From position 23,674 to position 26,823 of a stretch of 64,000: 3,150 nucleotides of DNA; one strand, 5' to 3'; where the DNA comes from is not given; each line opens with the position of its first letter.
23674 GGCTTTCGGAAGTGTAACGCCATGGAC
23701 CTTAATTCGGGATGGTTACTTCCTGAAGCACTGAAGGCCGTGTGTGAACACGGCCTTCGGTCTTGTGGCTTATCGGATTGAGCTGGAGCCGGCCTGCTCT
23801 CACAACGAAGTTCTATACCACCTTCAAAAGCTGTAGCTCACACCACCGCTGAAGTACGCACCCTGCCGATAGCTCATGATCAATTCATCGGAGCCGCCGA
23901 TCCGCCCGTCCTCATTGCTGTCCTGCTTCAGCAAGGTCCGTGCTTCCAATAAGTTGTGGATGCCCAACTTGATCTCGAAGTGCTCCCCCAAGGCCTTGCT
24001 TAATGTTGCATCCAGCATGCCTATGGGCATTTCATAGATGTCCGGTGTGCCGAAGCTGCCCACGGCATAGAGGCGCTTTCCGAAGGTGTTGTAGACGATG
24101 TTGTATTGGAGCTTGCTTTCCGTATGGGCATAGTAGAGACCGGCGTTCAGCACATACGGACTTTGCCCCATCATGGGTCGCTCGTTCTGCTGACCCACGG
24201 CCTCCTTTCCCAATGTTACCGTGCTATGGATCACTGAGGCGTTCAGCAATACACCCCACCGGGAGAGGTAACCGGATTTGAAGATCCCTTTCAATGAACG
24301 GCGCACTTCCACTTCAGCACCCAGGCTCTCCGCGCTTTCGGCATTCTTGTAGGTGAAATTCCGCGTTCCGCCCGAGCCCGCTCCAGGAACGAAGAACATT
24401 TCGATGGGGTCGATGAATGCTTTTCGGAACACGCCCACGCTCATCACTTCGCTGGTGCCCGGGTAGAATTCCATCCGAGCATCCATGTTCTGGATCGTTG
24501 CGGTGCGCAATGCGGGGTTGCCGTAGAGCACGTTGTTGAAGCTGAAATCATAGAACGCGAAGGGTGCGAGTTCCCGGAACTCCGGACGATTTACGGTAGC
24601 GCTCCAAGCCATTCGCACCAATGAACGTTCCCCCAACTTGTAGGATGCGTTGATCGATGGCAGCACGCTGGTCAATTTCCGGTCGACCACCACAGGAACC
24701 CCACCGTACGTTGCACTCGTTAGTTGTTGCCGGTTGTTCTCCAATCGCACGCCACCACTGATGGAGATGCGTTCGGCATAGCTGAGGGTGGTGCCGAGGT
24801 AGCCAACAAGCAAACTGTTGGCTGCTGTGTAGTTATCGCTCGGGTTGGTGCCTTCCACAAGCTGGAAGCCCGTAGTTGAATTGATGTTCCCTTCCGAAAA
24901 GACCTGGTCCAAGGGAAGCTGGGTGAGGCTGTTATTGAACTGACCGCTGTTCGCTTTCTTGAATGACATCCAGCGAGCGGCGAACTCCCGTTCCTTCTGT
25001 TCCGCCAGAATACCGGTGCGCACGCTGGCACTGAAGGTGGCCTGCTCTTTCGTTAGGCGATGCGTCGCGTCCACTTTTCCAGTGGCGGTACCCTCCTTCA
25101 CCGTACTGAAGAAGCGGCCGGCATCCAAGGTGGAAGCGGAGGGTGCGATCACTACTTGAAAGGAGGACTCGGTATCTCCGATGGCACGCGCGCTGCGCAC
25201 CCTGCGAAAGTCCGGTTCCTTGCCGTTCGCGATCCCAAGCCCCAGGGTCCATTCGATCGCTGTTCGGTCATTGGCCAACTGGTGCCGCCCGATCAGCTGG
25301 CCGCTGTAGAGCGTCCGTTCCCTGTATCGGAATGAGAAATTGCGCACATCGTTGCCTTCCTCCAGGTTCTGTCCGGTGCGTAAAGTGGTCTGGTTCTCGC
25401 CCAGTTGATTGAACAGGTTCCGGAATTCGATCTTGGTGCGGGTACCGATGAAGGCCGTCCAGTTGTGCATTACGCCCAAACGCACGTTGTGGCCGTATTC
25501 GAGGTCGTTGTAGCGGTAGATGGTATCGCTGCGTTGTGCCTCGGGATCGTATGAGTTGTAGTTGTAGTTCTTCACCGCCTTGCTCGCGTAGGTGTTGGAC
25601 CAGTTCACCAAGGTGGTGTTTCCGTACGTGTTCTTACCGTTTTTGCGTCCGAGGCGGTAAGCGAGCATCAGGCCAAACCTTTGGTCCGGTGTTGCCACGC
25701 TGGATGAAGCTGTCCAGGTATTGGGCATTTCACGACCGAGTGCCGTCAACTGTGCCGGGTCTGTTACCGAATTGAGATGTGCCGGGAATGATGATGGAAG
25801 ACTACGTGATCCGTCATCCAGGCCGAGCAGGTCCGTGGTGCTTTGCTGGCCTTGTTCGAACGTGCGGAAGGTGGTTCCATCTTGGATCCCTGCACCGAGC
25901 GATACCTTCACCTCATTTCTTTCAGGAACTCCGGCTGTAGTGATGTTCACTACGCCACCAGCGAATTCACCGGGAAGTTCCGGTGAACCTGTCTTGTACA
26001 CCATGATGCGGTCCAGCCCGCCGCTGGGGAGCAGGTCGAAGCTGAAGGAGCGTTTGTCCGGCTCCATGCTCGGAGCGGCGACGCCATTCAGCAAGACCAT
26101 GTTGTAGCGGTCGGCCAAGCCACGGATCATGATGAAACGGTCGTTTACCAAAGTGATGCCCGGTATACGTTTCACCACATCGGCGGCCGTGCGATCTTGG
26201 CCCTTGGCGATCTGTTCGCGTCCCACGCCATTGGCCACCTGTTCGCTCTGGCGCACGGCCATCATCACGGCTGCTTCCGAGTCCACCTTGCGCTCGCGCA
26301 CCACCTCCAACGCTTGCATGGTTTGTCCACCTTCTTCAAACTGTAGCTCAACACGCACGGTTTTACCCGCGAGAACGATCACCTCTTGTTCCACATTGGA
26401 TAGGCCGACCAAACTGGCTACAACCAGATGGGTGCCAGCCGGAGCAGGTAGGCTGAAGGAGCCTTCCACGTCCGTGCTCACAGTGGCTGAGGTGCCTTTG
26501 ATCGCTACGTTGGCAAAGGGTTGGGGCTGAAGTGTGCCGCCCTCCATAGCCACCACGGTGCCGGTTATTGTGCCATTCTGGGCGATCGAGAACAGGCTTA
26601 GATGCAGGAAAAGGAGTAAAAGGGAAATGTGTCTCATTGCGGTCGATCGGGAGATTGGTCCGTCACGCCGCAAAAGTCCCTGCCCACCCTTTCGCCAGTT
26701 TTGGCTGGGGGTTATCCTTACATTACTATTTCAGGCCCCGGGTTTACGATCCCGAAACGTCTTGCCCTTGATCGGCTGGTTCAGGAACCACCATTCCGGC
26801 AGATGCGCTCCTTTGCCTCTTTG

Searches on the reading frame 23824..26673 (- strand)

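Call 34: search_protein_families(library=pfam, proteins=[window:23824-26673:-])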
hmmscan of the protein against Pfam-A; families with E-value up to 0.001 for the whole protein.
window:23824-26673:- (949 aa): 3 families
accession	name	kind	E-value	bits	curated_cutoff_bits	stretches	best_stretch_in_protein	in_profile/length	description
PF07715.20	Plug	-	2.1e-11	44.7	23.9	1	141-240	3-105/107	TonB-dependent Receptor Plug Domain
PF13715.12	CarbopepD_reg_2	-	7.7e-11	42.3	32.2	1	36-120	1-84/88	CarboxypepD_reg-like domain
PF13620.12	CarboxypepD_reg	-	3.5e-09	37.3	32.3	1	35-111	1-80/82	Carboxypeptidase regulatory-like domain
